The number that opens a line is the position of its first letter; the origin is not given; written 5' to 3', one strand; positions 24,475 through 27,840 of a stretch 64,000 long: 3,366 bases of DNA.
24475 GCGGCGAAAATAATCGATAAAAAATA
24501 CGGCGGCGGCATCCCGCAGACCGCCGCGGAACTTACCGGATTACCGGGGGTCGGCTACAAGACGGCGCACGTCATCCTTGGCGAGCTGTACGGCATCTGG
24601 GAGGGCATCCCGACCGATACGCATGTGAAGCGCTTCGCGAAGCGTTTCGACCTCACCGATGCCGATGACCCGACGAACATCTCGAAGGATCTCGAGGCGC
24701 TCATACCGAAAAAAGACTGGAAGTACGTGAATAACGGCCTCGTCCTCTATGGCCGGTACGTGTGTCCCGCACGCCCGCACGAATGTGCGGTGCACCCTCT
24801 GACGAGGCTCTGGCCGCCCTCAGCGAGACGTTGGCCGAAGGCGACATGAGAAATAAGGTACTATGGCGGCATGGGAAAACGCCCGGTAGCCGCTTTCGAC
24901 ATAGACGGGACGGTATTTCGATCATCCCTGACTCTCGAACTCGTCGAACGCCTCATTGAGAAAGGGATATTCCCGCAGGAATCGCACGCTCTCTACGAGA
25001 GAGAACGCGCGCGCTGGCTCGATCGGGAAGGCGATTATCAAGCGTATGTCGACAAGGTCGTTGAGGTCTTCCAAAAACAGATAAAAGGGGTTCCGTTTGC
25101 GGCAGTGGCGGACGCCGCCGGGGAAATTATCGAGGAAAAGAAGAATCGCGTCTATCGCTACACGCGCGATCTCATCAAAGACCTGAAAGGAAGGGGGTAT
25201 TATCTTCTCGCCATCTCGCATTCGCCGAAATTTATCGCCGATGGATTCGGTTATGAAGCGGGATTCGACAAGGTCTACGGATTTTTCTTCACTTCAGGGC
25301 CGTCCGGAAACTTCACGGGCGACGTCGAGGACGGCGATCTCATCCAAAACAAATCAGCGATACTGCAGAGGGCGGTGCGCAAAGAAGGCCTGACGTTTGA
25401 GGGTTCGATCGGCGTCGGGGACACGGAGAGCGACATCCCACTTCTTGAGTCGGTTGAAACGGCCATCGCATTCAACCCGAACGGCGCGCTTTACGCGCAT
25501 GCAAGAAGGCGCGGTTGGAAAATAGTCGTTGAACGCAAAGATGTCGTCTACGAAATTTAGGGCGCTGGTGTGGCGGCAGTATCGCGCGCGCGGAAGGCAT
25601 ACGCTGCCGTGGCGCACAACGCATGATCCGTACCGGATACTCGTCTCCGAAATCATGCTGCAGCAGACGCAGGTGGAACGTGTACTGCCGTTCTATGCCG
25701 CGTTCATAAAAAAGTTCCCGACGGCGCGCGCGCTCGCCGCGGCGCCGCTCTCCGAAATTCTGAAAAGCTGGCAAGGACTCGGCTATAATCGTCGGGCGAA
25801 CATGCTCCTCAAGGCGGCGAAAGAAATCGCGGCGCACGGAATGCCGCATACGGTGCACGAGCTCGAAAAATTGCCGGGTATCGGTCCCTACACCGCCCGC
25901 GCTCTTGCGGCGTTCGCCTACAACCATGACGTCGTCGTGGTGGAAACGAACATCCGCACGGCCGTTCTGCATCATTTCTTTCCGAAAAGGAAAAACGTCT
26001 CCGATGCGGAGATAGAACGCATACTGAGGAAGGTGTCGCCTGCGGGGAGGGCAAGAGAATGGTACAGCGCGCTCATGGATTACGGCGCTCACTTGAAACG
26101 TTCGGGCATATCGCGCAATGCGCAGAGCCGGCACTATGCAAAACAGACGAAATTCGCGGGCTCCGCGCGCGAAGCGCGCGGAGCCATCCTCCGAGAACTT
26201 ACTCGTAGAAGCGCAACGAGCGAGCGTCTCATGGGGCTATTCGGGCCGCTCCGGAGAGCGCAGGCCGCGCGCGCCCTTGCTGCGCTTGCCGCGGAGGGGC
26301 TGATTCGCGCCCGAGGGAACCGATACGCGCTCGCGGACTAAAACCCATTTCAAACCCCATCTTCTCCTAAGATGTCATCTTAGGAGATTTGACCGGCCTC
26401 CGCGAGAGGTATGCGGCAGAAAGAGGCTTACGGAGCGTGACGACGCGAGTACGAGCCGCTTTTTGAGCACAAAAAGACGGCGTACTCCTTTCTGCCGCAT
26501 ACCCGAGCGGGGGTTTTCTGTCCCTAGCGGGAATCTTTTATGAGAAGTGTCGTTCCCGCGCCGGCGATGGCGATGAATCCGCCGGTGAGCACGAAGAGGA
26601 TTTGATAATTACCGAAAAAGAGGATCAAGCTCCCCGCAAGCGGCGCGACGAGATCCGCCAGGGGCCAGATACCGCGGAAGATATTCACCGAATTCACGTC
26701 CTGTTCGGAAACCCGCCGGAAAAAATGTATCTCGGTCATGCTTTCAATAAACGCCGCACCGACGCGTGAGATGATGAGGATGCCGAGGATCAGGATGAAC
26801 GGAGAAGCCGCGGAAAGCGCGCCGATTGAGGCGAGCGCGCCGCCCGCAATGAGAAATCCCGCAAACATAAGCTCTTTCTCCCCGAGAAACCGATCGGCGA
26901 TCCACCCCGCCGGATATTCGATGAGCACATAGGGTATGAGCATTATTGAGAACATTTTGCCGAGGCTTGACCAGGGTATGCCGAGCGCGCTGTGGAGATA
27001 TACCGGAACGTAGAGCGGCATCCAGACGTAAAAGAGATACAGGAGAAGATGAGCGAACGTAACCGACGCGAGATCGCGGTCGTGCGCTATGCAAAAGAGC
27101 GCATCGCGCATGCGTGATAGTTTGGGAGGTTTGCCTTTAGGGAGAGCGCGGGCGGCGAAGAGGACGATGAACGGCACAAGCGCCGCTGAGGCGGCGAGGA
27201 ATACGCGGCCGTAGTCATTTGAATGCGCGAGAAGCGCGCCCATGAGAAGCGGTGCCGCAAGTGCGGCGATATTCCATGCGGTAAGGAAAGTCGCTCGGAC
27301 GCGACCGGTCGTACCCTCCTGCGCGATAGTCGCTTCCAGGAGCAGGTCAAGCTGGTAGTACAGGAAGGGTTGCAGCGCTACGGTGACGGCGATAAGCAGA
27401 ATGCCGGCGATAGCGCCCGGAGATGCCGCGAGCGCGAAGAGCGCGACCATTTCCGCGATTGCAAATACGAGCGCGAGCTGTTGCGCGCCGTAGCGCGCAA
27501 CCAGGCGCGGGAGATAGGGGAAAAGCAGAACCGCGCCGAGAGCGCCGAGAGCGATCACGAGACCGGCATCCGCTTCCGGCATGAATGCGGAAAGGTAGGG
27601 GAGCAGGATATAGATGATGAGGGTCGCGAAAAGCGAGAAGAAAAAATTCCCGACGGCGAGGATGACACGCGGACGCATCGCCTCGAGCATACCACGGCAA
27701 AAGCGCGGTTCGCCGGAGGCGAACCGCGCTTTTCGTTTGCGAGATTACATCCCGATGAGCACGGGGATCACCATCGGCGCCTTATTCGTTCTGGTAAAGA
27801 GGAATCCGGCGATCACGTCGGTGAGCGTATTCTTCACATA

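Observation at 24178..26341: Two adjacent HhH-GPD glycosylases with degenerate or missing Fe-S cluster motifs; cysteine loss recurs in other metal sites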

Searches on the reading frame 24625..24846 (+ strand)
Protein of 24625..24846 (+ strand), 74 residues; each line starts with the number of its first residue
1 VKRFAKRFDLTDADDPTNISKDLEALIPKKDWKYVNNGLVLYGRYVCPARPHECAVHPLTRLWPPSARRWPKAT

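Call 30: search_solved_structures(query=window:24625-24846:+, show_alignments=5, max_evalue=1)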
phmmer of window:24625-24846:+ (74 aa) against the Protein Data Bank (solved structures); distinct sequences matched with E-value up to 1: 4.
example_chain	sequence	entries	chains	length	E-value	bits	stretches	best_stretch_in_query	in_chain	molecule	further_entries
1p59_A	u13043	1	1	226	1.4e-06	31.5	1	2-70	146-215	Endonuclease III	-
1orn_A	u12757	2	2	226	1.4e-06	31.5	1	2-70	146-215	Endonuclease III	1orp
9nzc_A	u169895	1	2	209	0.073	16.5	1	3-58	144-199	Endonuclease III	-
9nzd_A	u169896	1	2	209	0.074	16.5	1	3-58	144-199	Endonuclease III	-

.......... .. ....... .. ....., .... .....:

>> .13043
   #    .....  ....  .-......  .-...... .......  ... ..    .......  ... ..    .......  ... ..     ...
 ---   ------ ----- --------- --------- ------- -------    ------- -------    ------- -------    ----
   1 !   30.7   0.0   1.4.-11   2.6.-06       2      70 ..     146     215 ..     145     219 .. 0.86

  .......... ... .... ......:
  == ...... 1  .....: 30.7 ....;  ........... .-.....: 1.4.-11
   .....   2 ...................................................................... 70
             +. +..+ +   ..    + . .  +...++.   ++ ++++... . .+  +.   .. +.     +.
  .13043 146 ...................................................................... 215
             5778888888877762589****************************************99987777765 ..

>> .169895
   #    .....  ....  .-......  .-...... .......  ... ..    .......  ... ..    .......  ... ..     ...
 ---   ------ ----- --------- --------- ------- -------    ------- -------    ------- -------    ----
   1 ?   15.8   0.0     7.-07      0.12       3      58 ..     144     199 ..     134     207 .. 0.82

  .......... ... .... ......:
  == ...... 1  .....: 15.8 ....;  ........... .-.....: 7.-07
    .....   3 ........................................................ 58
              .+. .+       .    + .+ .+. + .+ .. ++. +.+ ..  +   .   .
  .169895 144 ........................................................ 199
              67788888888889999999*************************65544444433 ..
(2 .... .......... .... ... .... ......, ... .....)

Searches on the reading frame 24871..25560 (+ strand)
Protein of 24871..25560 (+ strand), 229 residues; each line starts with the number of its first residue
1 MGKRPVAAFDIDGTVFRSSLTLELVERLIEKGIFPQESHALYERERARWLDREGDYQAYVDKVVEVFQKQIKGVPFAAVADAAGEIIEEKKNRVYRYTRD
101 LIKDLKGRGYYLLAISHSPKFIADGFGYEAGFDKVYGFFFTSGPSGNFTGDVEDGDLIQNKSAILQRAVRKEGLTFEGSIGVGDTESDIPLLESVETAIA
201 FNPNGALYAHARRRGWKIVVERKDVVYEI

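Call 3: search_protein_families(library=pfam, proteins=[window:24871-25560:+], max_evalue=0.01)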
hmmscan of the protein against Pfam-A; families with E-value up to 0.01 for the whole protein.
window:24871-25560:+ (229 aa): 2 families
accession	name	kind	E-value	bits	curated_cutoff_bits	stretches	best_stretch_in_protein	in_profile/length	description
PF12710.13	HAD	-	9.5e-18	65.7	27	1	7-193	1-189/189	haloacid dehalogenase-like hydrolase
PF00702.32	Hydrolase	-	8e-12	46.4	26.4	1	7-193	4-188/191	haloacid dehalogenase-like hydrolase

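Call 4: search_protein_families(library=ncbifam, proteins=[window:24871-25560:+], max_evalue=0.01)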
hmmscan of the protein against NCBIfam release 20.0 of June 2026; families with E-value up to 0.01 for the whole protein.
window:24871-25560:+ (229 aa): 8 families
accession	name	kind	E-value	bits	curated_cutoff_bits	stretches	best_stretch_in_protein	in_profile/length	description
TIGR01490.1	HAD-SF-IB-hyp1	subfamily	6e-27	95.2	98.3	1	7-205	2-200/202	HAD-IB family hydrolase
TIGR01488.1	HAD-SF-IB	subfamily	3.4e-16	59.7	45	1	6-195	1-177/177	HAD-IB family phosphatase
NF052360.1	HolPasePseu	equivalog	3.7e-14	52.9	280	1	6-219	3-215/218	histidinol-phosphatase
NF052359.1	HolPaseNeis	equivalog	1.1e-13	51.4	400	1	6-219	3-218/221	histidinol-phosphatase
TIGR00338.1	serB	equivalog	1.4e-10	41.1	144.15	1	93-211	85-203/219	phosphoserine phosphatase SerB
TIGR01491.1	HAD-SF-IB-PSPlk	hypoth_equivalog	4.5e-06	26.5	151.9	1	7-207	7-194/201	phosphoserine phosphatase-like hydrolase, archaeal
TIGR01484.1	HAD-SF-IIB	subfamily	0.00056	20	41.8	0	159-200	179-220/221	HAD-IIB family hydrolase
TIGR00099.1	Cof-subfamily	subfamily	0.00098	18.8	137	0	160-201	188-229/256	Cof-type HAD-IIB family hydrolase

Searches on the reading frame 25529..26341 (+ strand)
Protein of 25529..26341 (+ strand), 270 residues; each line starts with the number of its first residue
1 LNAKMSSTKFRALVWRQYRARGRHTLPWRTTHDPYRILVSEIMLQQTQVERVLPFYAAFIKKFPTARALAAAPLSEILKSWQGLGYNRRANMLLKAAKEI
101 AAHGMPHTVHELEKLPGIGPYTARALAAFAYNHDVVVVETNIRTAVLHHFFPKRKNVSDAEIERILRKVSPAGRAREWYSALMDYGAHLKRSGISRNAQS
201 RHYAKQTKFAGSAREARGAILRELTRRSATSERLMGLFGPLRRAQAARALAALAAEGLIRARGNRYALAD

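Call 3: search_protein_families(library=pfam, proteins=[window:25529-26341:+], max_evalue=0.01)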
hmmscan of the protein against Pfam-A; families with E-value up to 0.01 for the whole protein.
window:25529-26341:+ (270 aa): 5 families
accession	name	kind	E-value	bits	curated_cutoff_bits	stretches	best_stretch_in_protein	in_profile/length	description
PF00730.31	HhH-GPD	-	1.6e-17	64.2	26.2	1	39-169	1-105/108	HhH-GPD superfamily base excision DNA repair protein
PF00633.29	HHH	-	6.2e-07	29.4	24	1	105-129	6-30/30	Helix-hairpin-helix motif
PF25213.1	HVO_A0261_N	-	0.001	19.3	35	1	215-268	11-63/86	HVO_A0261 N-terminal domain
PF14716.13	HHH_8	-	0.0022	18.8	30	1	75-129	7-67/73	Helix-hairpin-helix domain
PF21176.3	RecR_HhH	-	0.0055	16.9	27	0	109-128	5-24/45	RecR, helix-hairpin-helix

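Call 4: search_protein_families(library=ncbifam, proteins=[window:25529-26341:+], max_evalue=0.01)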
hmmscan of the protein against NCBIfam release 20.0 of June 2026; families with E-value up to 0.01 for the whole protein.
window:25529-26341:+ (270 aa): 5 families
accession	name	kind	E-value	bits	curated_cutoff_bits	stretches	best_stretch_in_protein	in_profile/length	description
TIGR01084.1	mutY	equivalog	5.8e-51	173.7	286.5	1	10-189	2-189/277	A/G-specific adenine glycosylase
NF008132.0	PRK10880.1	equivalog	1.6e-39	136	427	1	5-189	2-192/351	A/G-specific adenine glycosylase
NF010488.0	PRK13910.1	equivalog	3.3e-22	79.2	471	1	42-187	1-149/290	adenine-specific DNA glycosylase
TIGR01083.1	nth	equivalog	9.7e-14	51.5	211.7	1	32-187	25-182/192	endonuclease III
NF007978.0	PRK10702.1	equivalog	0.0004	20.1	405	1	83-173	78-170/211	endonuclease III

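Call 14: find_homologous_proteins(query=window:25529-26338:+, max_evalue=0.00001)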
Query window:25529-26338:+ (270 aa): 7970 proteins with E <= 0.00001 among 8000 candidates; the best 120 are listed.
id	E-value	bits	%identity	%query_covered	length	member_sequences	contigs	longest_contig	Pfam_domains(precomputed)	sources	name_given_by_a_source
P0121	1.9e-136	472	97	84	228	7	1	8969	PF00730.32,PF00633.30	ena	-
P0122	5.1e-123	428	86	84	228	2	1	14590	PF00730.32,PF00633.30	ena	-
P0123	2.1e-118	413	71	97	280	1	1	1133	PF00730.32,PF00633.30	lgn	-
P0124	2.9e-116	406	71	99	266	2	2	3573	PF00730.32,PF00633.30,PF25213.2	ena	-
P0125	1.2e-114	400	69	99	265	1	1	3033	PF00730.32,PF00633.30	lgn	-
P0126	2.8e-114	399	69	99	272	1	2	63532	PF00730.32,PF00633.30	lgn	-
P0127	5.1e-114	398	82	84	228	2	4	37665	PF00730.32,PF00633.30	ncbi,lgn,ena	-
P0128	4.0e-113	395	80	84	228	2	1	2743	PF00730.32,PF00633.30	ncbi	-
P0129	6.0e-112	391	69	98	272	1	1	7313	PF00730.32,PF00633.30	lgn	-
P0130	1.6e-111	390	68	99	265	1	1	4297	PF00730.32,PF00633.30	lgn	-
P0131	2.1e-111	390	69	99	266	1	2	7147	PF00730.32,PF00633.30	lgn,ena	-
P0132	3.0e-111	389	68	99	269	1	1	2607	PF00730.32,PF00633.30,PF25213.2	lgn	-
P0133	3.5e-111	389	69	94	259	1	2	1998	PF00730.32,PF00633.30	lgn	-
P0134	4.7e-111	389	71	94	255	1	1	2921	PF00730.32,PF00633.30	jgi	jgi:A/G-specific adenine glycosylase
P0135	9.3e-111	388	67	99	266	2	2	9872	PF00730.32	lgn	-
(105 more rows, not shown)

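Call 25: search_solved_structures(query=window:25529-26338:+, show_alignments=2)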
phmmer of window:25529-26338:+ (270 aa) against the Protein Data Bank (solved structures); distinct sequences matched with E-value up to 0.001: 45.
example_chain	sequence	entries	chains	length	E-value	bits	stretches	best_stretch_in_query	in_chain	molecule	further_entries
8uuc_A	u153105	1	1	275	4.7e-56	193.6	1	24-227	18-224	Adenine DNA glycosylase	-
1kg6_A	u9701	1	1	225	1.2e-33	120.2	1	6-189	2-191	A/G-specific adenine glycosylase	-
1kqj_A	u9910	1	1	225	2.6e-33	119.1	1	6-189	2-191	A/G-SPECIFIC ADENINE GLYCOSYLASE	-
1kg2_A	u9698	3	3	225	2.9e-33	118.9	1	6-189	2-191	A/G-specific adenine glycosylase | ADENINE GLYCOSYLASE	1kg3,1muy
1kg7_A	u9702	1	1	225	3e-33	118.8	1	6-189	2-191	A/G-specific adenine glycosylase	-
1kg5_A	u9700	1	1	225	3.9e-33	118.5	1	6-189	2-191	A/G-specific adenine glycosylase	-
1wef_A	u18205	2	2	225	4e-33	118.4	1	6-189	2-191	A/G-specific adenine glycosylase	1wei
1mud_A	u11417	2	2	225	5.5e-33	118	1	6-189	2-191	Adenine DNA glycosylase | ADENINE GLYCOSYLASE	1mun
1kg4_A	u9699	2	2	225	6.5e-33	117.8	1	6-189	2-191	A/G-specific adenine glycosylase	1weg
5kn8_A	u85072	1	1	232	3.8e-31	112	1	18-187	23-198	Adenine DNA glycosylase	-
6q0c_A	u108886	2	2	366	5.6e-31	111.4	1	18-187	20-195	A/G-specific adenine glycosylase | Adenine DNA glycosylase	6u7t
9bs2_A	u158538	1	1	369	5.8e-31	111.4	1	18-187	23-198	Adenine DNA glycosylase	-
4yoq_A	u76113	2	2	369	5.9e-31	111.4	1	18-187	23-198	A/G-specific adenine glycosylase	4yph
3g0q_A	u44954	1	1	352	6.1e-31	111.3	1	18-187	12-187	A/G-specific adenine glycosylase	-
1rrs_A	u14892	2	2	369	1.1e-30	110.5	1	18-187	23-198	MutY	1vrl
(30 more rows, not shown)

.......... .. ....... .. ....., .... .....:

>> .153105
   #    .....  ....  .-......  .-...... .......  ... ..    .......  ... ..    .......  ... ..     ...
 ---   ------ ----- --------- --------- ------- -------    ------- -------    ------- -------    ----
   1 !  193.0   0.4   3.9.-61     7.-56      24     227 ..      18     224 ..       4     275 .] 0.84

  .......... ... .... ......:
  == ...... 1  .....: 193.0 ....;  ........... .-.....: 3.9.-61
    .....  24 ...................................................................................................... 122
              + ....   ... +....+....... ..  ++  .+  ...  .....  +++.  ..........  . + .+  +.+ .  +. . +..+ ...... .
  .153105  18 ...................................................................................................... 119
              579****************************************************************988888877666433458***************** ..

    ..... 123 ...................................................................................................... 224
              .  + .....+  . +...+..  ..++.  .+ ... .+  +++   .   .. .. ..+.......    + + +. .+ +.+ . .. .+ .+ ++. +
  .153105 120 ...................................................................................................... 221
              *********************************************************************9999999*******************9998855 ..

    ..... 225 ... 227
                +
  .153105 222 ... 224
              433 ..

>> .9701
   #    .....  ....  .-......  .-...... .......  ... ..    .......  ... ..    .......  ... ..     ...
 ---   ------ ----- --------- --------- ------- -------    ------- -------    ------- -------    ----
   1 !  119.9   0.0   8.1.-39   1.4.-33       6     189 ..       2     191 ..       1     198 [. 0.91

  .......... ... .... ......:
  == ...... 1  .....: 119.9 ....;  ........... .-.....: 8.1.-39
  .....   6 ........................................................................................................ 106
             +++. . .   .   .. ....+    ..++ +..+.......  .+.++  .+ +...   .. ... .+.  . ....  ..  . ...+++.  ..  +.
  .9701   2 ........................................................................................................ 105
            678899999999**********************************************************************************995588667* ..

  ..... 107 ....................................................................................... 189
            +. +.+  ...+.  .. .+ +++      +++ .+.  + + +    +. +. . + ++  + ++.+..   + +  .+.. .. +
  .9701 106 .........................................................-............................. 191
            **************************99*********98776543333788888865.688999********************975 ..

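Call 66: predict_structure(alignment_id=A2)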
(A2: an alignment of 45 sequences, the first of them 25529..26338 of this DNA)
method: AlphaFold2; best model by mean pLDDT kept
length: 270 residues; sequences in the alignment: 45
mean_pLDDT: 87.1   pTM: 0.69
mean pLDDT of the five models: 87.1, 85.5, 77.0, 76.2, 72.1
residues with pLDDT >= 90: 177; 70-90: 63; 50-70: 12; < 50: 18
segments of 3 or more residues with pLDDT < 50: 194-208
pLDDT, mean of each block of 10 residues (from residue 1): 73 95 89 95 81 89 97 92 74 95 97 95 95 95 94 92 96 95 92 47 41 80 92 91 90 90 92
secondary structure, 60 per line:
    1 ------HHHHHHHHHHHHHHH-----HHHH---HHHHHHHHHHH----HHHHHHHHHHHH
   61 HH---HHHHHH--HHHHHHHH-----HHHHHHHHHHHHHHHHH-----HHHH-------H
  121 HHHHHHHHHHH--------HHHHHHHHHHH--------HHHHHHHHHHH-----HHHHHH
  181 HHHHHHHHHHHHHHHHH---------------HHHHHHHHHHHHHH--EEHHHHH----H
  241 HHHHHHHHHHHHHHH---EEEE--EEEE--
elements in order: H7-21 H27-30 H34-44 H49-62 H66-71 H74-81 H87-103 H109-112 H120-131 H140-150 H159-169 H175-197 H213-226 H231-235 H240-255 E259-262 E265-268

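Call 71: fold_search(model_id=the predicted structure, library=pdb)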
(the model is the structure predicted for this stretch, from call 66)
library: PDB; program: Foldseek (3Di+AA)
matches with E <= 10: 533; with E <= 0.001: 52
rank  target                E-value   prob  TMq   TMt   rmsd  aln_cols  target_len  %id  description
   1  8uuc_A                2.1e-15  1.00  0.82  0.81   3.8       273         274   41  Crystal structure of a bacterial clusterless MutYX bound to an Abasic site analog (THF) opposite d(8-oxo-G) (released 2025-01-22)
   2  1kg6                  7.1e-11  1.00  0.62  0.73   3.0       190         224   38  Crystal structure of the K142R mutant of E.coli MutY (core fragment) (released 2002-11-26)
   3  1kg5                  1.1e-10  1.00  0.62  0.73   3.0       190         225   37  Crystal structure of the K142Q mutant of E.coli MutY (core fragment) (released 2002-11-26)
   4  1kg4                  1.4e-10  1.00  0.62  0.74   3.0       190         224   37  Crystal structure of the K142A mutant of E. coli MutY (core fragment) (released 2002-11-26)
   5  1kg2                  1.8e-10  1.00  0.62  0.74   3.0       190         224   37  Crystal structure of the core fragment of MutY from E.coli at 1.2A resolution (released 2002-11-26)
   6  1kg7                  3.1e-10  1.00  0.62  0.73   3.0       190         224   37  Crystal Structure of the E161A mutant of E.coli MutY (core fragment) (released 2002-11-26)
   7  1kqj                  4.5e-10  1.00  0.62  0.73   3.0       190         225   37  Crystal Structure of a Mutant of MutY Catalytic Domain (released 2002-04-10)
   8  5kn8_A                8.2e-10  1.00  0.61  0.73   2.3       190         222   36  MutY N-terminal domain in complex with undamaged DNA (released 2017-02-08)
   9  1mun                  9.8e-10  1.00  0.61  0.73   3.1       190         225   37  CATALYTIC DOMAIN OF MUTY FROM ESCHERICHIA COLI D138N MUTANT (released 1999-08-26)
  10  1rrs_A                1.0e-09  1.00  0.61  0.48   2.3       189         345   36  MutY adenine glycosylase in complex with DNA containing an abasic site (released 2004-02-17)
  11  5kn9_A                1.2e-09  1.00  0.61  0.74   2.3       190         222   36  MutY N-terminal domain in complex with DNA containing an intrahelical oxoG:A base-pair (released 2017-02-08)
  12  3g0q_A                1.2e-09  1.00  0.61  0.49   2.4       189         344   36  Crystal Structure of MutY bound to its inhibitor DNA (released 2009-11-17)
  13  1weg                  1.5e-09  1.00  0.61  0.73   3.0       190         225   36  Catalytic Domain Of Muty From Escherichia Coli K142A Mutant (released 2004-09-21)
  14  1muy                  1.8e-09  1.00  0.61  0.73   3.0       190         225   36  CATALYTIC DOMAIN OF MUTY FROM ESCHERICHIA COLI (released 1999-08-20)
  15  4ypr_A                1.9e-09  1.00  0.61  0.47   2.5       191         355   34  Crystal Structure of D144N MutY bound to its anti-substrate (released 2015-05-27)
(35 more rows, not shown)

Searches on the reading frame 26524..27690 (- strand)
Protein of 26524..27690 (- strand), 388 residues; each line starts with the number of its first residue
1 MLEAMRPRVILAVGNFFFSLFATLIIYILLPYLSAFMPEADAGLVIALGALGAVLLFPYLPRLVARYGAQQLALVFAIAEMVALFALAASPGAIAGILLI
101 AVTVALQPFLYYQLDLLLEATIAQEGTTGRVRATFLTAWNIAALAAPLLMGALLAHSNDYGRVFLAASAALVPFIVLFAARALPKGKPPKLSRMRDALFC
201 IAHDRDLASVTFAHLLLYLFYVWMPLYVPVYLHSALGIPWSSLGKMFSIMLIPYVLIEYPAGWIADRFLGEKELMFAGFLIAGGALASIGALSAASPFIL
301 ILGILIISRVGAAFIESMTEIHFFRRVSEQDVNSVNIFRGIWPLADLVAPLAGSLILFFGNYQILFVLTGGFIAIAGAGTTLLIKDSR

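Call 42: search_protein_families(library=pfam, proteins=[window:26524-27690:-], max_evalue=0.0001)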
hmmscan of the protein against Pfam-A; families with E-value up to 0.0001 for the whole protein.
window:26524-27690:- (388 aa): 1 family
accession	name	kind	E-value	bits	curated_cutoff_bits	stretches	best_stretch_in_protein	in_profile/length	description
PF07690.21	MFS_1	-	5.8e-18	65.4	33.4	2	12-314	2-310/347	Major Facilitator Superfamily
